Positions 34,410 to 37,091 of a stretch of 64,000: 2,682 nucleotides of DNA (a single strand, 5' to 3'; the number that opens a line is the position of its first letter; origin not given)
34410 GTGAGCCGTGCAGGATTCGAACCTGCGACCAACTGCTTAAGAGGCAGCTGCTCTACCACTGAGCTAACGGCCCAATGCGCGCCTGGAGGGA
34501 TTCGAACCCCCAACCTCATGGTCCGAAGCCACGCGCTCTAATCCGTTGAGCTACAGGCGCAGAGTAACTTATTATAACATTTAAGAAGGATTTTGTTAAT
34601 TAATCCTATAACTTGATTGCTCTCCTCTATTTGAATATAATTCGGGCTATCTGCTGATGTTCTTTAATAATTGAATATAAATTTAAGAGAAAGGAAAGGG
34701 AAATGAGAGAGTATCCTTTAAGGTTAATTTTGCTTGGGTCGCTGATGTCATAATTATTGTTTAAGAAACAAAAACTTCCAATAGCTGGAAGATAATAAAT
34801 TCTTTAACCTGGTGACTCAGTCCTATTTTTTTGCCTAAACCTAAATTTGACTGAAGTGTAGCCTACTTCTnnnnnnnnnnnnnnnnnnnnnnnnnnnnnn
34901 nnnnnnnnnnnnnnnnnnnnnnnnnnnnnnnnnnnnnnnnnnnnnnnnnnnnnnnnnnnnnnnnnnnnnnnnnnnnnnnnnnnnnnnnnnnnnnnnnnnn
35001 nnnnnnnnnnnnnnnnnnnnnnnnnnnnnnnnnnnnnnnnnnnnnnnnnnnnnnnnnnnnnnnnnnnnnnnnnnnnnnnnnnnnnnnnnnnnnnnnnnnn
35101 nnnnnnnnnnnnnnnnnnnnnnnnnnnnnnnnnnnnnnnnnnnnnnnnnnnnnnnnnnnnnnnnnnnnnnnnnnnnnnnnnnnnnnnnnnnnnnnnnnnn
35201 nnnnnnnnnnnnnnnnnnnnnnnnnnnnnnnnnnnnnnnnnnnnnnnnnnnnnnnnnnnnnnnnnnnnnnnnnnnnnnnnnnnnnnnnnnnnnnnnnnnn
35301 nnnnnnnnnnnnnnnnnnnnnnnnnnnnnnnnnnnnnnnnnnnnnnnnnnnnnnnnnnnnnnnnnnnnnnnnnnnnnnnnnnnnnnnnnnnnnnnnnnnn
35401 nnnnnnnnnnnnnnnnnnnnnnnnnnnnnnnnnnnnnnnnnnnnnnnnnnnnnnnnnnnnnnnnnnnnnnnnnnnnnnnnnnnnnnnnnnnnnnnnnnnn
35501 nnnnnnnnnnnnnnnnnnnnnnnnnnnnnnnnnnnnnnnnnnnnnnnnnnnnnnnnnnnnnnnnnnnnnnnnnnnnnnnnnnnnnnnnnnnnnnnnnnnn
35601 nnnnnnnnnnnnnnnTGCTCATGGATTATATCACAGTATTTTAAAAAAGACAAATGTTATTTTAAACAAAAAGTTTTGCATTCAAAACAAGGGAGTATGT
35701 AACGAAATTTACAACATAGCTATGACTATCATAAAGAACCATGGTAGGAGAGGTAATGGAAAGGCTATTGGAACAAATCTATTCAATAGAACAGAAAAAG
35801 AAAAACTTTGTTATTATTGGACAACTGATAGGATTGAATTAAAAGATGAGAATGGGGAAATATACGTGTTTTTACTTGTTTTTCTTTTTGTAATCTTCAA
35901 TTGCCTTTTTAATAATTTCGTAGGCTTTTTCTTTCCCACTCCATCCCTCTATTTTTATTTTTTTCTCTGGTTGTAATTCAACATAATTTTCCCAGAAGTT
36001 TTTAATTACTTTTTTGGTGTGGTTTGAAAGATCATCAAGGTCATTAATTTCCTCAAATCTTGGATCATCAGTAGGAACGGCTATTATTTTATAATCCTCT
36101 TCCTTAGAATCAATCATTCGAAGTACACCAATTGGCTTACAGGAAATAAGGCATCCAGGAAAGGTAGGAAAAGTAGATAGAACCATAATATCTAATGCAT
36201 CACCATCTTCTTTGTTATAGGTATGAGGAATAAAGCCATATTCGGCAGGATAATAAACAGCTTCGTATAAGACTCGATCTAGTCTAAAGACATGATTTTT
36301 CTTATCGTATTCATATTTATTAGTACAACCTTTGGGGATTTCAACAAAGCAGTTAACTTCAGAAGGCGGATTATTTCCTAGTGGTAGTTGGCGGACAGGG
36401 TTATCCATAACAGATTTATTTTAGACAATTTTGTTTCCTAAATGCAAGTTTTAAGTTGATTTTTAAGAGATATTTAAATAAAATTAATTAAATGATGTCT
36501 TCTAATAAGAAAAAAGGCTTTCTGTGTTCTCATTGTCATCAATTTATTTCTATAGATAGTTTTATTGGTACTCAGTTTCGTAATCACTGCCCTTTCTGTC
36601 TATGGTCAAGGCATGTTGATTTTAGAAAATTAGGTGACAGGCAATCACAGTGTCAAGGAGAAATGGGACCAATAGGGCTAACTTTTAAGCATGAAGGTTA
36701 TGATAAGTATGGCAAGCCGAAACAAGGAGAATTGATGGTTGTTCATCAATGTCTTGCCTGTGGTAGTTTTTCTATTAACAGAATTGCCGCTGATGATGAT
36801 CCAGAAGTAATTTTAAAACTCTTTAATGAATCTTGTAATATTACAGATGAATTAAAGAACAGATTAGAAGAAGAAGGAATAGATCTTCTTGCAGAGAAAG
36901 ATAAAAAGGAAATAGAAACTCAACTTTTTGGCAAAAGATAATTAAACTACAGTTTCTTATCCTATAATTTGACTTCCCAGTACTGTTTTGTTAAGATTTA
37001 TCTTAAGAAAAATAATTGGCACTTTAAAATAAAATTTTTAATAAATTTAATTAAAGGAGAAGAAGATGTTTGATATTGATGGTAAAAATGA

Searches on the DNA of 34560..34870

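Call 13: search_rna_families(source=window, start=34560, end=34870, threshold=evalue, max_evalue=10, show_alignments=3)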
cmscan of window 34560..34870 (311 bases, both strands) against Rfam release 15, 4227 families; matches with E-value up to 10: 5.
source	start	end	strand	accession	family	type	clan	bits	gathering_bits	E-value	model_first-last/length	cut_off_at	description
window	34752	34838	+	RF02183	ST7-OT3_1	Gene; lncRNA;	-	17.3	50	1.7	1-79/79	no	ST7 overlapping transcript 3 conserved region 1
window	34753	34846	+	RF01181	snR77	Gene; snRNA; snoRNA; CD-box;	CL00057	16.7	50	4.6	1-83/83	no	Small nucleolar RNA snR77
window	34560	34618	-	RF02905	sRNA41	Gene; sRNA;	-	14.4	45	9.6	1-60/113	3'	Archaeal Small RNA 41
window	34648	34684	-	RF02788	snoTBR6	Gene; snRNA; snoRNA; CD-box;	-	14.3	37.6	5.8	1-83/83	no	Small nucleolar RNA TBR6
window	34568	34633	-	RF01905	HOTAIR_2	Gene; lncRNA;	-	12.8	60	1.1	1-69/69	no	HOTAIR conserved region 2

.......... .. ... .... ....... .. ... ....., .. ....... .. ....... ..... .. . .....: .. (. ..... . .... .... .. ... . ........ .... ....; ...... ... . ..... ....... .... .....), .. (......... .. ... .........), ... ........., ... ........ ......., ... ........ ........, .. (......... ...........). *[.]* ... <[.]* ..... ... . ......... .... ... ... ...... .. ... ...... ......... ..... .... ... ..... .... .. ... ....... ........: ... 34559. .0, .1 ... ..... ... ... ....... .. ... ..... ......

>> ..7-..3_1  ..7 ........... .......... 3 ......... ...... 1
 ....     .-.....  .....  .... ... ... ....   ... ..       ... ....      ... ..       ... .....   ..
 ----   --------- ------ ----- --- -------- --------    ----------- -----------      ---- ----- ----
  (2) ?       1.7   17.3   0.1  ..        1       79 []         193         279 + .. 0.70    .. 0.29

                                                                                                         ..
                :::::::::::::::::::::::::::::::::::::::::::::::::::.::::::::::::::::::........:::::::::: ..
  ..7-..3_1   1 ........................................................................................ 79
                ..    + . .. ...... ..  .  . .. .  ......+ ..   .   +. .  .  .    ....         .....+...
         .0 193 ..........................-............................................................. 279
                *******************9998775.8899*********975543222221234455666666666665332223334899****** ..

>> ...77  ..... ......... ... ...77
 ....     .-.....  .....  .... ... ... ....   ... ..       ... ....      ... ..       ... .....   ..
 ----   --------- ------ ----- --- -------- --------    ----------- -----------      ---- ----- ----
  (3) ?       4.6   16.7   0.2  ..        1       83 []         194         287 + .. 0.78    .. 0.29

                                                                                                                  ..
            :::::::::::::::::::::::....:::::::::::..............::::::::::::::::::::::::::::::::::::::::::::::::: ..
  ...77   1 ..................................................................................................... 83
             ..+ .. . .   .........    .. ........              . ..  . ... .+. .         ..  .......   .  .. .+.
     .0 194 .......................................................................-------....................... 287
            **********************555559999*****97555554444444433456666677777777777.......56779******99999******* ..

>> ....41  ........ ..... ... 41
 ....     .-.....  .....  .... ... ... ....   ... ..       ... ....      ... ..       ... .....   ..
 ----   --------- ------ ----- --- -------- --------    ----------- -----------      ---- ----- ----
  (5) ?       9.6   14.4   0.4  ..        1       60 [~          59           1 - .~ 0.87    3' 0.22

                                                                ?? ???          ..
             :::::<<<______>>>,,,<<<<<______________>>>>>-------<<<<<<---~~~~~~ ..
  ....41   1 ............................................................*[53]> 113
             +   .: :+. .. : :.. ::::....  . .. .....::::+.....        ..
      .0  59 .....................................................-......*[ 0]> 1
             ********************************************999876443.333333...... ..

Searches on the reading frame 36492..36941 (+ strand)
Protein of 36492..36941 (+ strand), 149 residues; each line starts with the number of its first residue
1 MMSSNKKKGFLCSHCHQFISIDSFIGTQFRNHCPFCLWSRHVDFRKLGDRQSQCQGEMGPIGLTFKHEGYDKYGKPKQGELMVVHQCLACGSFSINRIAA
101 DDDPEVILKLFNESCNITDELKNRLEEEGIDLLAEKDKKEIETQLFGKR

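Call 59: find_homologous_proteins(query=window:36492-36941:+, max_evalue=1e-40)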
Query window:36492-36941:+ (149 aa): 168 proteins with E <= 1e-40 among 450 candidates; the best 120 are listed.
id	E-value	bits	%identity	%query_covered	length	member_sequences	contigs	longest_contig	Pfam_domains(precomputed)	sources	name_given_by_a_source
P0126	4.6e-98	343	100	99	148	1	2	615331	PF12647.13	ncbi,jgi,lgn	-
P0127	1.3e-89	316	91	99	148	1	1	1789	PF12647.13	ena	-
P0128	3.1e-77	275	80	99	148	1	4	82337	PF12647.13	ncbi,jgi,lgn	-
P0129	3.1e-72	259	73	99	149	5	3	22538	PF12647.13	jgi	-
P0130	2.6e-65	237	70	95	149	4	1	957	PF12647.13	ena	-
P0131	4.3e-65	236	70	95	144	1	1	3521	PF12647.13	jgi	-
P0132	1.5e-64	234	71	95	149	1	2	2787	PF12647.13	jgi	-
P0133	1.6e-64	234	69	95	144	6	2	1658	PF12647.13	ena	-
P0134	6.1e-62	226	68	95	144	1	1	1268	PF12647.13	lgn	-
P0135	1.6e-61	224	66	94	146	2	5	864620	PF12647.13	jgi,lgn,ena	-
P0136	2.3e-61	224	64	99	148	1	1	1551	PF12647.13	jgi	jgi:hypothetical protein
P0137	8.6e-61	222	64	99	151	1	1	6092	PF12647.13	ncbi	-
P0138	1.6e-59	218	63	99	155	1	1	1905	PF12647.13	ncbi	-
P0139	4.6e-59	216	61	99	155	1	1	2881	PF12647.13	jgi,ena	-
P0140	6.7e-59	216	64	99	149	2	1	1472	PF12647.13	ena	-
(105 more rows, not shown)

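Call 60: find_encoding_contigs(protein=P0129, flank=5000, max_places=2)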
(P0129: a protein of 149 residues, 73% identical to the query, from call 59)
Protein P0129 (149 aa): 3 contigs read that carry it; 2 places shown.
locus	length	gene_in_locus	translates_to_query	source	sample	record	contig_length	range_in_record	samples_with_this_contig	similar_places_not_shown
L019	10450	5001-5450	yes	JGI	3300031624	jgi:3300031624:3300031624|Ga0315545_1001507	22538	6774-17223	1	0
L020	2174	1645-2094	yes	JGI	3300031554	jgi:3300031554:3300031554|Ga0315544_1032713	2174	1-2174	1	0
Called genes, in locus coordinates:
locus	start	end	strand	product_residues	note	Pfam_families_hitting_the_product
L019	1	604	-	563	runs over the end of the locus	-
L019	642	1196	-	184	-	-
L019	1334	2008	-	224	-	PF13624:SurA_N_3, PF09312:SurA_N (weak), PF13623:SurA_N_2 (weak)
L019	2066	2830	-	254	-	PF01209:Ubie_methyltran (weak), PF05219:DREV (weak), PF05891:Methyltransf_PK (weak), PF13489:Methyltransf_23, PF13649:Methyltransf_25, PF13847:Methyltransf_31, PF08241:Methyltransf_11, PF08242:Methyltransf_12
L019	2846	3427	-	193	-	-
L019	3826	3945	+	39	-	-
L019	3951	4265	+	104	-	-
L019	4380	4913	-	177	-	PF00719:Pyrophosphatase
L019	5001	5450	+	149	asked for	PF12647:RNHCP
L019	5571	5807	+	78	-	-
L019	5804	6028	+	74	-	-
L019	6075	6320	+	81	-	-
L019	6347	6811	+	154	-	-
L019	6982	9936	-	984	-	-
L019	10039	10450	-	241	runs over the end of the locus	-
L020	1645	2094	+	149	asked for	PF12647:RNHCP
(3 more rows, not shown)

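Call 61: find_encoding_contigs(protein=P0135, flank=5000, max_places=2)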
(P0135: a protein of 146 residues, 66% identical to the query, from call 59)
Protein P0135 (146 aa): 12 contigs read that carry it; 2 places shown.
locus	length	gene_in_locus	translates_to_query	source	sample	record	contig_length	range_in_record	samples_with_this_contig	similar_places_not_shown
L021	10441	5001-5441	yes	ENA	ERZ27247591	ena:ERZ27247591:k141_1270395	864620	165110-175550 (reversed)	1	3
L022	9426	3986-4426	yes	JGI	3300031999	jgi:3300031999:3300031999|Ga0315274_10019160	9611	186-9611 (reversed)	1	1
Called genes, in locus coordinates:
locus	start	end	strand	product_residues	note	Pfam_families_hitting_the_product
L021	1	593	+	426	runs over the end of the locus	PF01541:GIY-YIG, PF27096:UvrC_M, PF02151:UVR (weak), PF08459:UvrC_RNaseH_dom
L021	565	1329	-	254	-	PF05401:NodS (weak), PF05148:Methyltransf_8 (faint), PF13489:Methyltransf_23, PF01209:Ubie_methyltran (weak), PF13847:Methyltransf_31, PF08241:Methyltransf_11, PF08242:Methyltransf_12, PF13649:Methyltransf_25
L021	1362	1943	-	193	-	-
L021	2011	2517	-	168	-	PF07823:CPDase, PF13563:2_5_RNA_ligase2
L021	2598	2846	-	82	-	PF01541:GIY-YIG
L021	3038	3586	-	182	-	PF00719:Pyrophosphatase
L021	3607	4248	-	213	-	-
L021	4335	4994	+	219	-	-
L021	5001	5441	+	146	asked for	PF12647:RNHCP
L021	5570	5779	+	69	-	-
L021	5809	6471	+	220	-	-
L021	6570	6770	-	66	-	-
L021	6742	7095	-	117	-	-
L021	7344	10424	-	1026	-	-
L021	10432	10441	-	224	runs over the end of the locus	-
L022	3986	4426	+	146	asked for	PF12647:RNHCP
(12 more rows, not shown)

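Call 84: find_encoding_contigs(protein=P0131, flank=5000, max_places=2)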
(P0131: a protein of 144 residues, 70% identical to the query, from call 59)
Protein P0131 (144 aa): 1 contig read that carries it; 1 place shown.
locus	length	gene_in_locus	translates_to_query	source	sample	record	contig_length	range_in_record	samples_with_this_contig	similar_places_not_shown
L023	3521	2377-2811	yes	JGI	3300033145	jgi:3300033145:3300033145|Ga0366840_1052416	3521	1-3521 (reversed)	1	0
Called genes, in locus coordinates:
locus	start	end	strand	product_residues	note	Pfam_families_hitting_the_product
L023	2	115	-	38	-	?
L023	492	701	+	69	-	-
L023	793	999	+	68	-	-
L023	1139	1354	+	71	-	-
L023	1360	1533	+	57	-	-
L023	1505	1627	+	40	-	-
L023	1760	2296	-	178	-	PF00719:Pyrophosphatase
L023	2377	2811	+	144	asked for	PF12647:RNHCP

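Call 85: find_encoding_contigs(protein=P0128, flank=5000, max_places=4)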
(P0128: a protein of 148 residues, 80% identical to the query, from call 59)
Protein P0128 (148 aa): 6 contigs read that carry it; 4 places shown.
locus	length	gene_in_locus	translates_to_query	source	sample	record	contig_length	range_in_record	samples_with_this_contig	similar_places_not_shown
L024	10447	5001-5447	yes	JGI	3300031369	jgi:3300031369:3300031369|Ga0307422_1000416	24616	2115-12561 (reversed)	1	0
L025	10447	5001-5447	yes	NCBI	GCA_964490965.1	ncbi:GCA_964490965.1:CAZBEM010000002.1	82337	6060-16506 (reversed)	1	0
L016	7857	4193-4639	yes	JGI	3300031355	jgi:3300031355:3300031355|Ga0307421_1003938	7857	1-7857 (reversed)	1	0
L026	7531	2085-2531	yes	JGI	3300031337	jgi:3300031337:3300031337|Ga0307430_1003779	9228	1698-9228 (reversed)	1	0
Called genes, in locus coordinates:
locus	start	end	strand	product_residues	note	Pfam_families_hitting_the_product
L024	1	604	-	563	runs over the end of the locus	-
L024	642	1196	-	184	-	-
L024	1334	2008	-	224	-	PF13624:SurA_N_3, PF09312:SurA_N (weak), PF13623:SurA_N_2 (weak)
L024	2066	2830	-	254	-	PF01209:Ubie_methyltran (weak), PF05219:DREV (weak), PF05891:Methyltransf_PK (weak), PF13489:Methyltransf_23, PF13649:Methyltransf_25, PF13847:Methyltransf_31, PF08241:Methyltransf_11, PF08242:Methyltransf_12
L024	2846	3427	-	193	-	-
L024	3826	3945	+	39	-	-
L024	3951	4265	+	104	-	-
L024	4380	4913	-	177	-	PF00719:Pyrophosphatase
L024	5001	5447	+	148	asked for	PF12647:RNHCP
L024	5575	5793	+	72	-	-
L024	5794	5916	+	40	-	-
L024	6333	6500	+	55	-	-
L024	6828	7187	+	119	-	-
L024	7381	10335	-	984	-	-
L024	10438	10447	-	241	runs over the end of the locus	-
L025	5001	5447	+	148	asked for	PF12647:RNHCP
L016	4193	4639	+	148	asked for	PF12647:RNHCP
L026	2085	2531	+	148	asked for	PF12647:RNHCP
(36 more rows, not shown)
